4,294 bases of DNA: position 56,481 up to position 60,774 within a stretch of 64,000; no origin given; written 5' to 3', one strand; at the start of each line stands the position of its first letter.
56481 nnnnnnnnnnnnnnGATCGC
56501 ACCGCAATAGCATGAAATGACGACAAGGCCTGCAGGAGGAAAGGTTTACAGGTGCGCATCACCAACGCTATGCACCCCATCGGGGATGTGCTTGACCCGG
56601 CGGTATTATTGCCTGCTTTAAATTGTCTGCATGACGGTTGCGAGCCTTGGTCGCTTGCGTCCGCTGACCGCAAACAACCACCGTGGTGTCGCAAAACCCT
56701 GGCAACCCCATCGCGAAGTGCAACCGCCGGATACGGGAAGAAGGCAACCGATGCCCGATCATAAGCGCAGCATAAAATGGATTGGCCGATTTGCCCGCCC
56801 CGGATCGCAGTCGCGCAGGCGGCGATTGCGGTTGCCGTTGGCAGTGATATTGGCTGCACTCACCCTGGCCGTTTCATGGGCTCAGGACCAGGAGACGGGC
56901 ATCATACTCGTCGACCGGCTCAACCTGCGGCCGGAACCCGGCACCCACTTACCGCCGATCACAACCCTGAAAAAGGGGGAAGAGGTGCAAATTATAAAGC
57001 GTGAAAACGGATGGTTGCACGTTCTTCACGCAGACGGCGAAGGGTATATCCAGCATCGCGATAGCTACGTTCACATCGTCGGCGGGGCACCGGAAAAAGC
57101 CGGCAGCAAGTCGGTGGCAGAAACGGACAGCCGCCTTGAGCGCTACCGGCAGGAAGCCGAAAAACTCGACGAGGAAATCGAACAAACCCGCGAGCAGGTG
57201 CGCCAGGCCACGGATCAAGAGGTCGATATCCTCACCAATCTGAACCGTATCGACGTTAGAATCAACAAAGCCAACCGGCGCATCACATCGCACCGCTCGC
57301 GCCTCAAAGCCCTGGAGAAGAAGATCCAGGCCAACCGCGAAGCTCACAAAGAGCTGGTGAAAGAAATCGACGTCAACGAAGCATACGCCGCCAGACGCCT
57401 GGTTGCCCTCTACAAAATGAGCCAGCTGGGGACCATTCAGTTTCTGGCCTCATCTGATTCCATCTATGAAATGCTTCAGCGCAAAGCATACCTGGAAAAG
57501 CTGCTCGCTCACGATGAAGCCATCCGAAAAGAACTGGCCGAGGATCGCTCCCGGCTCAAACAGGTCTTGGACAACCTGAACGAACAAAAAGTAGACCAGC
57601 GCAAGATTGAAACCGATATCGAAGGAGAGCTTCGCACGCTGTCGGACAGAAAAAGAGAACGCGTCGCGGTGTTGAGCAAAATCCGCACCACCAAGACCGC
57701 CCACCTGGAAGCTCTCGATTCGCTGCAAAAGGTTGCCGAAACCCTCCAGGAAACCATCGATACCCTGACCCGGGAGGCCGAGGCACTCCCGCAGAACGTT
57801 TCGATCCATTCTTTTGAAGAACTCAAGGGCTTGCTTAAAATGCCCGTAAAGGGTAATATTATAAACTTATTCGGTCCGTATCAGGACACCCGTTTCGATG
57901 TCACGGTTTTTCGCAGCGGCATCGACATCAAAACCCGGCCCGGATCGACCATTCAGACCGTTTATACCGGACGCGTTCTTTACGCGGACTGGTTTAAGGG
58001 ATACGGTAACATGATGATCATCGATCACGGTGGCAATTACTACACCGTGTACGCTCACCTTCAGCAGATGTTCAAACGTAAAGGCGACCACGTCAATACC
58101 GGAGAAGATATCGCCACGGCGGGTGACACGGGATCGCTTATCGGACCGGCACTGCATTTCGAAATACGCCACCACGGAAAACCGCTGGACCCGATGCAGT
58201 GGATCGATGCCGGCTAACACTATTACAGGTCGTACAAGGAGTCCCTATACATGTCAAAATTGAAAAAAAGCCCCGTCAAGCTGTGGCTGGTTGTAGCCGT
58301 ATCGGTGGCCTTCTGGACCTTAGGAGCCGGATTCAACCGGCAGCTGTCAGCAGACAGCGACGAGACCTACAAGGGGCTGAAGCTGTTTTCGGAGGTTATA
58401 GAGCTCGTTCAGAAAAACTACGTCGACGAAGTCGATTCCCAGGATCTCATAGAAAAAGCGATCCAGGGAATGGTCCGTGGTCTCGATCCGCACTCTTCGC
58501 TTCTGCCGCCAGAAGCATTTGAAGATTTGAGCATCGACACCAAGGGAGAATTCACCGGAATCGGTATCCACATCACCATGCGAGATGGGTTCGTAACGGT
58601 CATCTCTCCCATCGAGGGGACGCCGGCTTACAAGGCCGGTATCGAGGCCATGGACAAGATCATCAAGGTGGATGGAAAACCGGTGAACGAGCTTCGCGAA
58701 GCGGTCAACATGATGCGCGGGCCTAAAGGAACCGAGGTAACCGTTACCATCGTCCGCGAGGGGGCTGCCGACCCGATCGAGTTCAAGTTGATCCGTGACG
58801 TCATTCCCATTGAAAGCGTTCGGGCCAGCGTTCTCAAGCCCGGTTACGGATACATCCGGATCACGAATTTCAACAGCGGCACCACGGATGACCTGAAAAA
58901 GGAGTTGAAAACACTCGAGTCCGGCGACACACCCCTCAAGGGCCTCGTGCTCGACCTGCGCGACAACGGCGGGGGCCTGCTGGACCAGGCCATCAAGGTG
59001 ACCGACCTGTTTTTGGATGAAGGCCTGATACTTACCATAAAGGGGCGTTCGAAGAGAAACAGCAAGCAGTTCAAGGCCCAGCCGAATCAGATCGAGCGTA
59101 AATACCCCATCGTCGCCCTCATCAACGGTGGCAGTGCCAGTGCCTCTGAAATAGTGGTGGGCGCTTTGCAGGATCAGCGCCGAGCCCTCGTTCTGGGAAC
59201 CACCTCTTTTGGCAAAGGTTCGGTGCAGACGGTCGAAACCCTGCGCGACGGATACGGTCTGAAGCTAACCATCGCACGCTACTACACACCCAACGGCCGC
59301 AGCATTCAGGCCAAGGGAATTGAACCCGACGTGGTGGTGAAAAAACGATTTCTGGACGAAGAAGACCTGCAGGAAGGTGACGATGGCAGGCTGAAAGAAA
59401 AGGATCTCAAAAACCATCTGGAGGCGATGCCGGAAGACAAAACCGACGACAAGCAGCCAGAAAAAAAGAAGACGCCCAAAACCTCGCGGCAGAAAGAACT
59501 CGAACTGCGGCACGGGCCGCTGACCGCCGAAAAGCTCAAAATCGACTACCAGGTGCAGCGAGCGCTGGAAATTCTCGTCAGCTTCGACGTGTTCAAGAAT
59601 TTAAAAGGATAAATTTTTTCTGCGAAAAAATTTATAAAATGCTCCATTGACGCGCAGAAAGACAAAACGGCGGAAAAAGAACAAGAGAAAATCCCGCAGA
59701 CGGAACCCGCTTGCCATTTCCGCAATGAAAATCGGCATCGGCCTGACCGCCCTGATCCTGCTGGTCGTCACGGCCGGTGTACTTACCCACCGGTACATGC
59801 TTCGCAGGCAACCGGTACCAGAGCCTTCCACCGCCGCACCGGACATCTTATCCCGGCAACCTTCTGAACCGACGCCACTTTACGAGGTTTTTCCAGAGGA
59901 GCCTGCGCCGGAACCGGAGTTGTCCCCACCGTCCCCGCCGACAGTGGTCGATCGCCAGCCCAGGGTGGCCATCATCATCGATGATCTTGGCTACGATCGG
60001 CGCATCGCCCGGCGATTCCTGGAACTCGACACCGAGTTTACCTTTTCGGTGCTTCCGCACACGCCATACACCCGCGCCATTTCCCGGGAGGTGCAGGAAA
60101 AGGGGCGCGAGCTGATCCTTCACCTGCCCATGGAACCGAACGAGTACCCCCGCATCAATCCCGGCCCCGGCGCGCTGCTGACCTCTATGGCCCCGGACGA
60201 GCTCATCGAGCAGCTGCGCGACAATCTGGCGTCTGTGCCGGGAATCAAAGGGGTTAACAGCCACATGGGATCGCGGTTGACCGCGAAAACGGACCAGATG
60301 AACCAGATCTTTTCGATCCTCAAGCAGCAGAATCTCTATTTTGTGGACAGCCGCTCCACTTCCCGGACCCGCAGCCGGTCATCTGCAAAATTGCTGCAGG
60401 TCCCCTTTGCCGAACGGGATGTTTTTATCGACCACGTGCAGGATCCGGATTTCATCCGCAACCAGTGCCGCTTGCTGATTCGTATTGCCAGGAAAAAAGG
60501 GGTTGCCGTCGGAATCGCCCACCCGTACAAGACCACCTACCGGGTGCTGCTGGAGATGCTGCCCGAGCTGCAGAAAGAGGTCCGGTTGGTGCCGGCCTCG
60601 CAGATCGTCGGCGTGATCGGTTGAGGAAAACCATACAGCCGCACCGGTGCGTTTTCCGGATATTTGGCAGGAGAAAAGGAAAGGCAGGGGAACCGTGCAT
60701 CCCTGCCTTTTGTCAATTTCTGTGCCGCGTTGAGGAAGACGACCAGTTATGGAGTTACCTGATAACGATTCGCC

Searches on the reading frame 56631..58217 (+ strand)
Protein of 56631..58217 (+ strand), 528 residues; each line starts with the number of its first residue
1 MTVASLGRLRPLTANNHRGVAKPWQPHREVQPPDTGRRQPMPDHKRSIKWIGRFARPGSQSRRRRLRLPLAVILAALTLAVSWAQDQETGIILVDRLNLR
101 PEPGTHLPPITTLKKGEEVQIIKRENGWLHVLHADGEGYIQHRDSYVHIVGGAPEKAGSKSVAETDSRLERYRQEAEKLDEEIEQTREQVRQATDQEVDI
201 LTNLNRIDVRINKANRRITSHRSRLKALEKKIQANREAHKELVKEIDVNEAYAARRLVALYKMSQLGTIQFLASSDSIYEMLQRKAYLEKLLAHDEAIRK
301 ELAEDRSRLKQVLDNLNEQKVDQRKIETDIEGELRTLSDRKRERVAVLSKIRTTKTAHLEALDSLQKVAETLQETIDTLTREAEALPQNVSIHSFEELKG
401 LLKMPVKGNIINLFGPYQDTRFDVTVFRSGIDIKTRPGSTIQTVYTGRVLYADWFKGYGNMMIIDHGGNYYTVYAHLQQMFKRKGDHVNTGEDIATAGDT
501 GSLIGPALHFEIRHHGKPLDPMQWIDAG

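Call 26: search_protein_families(library=pfam, proteins=[window:56631-58217:+], max_evalue=0.00001)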
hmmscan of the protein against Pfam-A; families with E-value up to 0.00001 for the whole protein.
window:56631-58217:+ (528 aa): 2 families
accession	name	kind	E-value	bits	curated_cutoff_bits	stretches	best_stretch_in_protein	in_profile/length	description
PF01551.29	Peptidase_M23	-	4.7e-29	100.9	28.7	1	428-521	3-96/96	Peptidase family M23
PF08239.17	SH3_3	-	7.8e-10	39.2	27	1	95-141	1-49/54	Bacterial SH3 domain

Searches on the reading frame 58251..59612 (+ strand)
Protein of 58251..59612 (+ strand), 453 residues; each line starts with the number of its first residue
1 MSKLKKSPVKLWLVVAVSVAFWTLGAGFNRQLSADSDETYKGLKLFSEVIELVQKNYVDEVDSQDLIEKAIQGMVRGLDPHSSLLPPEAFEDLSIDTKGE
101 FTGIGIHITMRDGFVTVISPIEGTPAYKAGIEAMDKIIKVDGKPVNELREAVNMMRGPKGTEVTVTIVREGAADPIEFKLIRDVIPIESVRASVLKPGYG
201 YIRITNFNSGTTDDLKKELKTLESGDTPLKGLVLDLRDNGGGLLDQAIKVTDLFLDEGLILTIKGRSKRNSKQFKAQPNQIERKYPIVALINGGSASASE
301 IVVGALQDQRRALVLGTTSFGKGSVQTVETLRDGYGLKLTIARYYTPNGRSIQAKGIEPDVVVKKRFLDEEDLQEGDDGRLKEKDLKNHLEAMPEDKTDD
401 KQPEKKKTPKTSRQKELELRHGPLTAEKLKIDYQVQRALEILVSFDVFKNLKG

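Call 26: search_protein_families(library=pfam, proteins=[window:58251-59612:+], max_evalue=0.00001)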
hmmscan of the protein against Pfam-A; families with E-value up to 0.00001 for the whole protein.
window:58251-59612:+ (453 aa): 5 families
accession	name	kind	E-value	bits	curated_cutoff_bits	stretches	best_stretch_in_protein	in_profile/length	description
PF03572.23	Peptidase_S41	-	3.8e-57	192.9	24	1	199-363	2-165/165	Peptidase family S41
PF13180.12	PDZ_2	-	3.4e-13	50.1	27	1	103-177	2-77/80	PDZ domain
PF17820.7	PDZ_6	-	2.1e-10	40.6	27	1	117-169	2-54/54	PDZ domain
PF00595.29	PDZ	-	1.3e-09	38.7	23.2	1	98-167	8-80/81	PDZ domain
PF22694.1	CtpB_N-like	-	5.7e-09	36.8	27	1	35-83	30-79/85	Activating protease CtpB N-terminal domain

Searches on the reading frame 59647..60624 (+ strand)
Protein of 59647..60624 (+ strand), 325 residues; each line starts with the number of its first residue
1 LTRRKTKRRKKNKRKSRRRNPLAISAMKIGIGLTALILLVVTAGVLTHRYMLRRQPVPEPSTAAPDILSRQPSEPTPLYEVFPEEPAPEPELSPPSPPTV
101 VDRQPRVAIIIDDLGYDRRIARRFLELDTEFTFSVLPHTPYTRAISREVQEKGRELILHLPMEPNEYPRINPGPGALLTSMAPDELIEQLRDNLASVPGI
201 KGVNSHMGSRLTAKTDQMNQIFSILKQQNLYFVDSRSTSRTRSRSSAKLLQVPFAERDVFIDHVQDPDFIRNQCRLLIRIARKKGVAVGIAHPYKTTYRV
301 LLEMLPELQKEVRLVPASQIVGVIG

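Call 26: search_protein_families(library=pfam, proteins=[window:59647-60624:+], max_evalue=0.00001)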
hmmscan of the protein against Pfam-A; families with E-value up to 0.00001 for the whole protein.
window:59647-60624:+ (325 aa): 1 family
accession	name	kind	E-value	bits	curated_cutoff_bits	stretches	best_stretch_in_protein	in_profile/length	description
PF04748.18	Polysacc_deac_2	-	4.6e-77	258.3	27.5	1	109-321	1-212/212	Divergent polysaccharide deacetylase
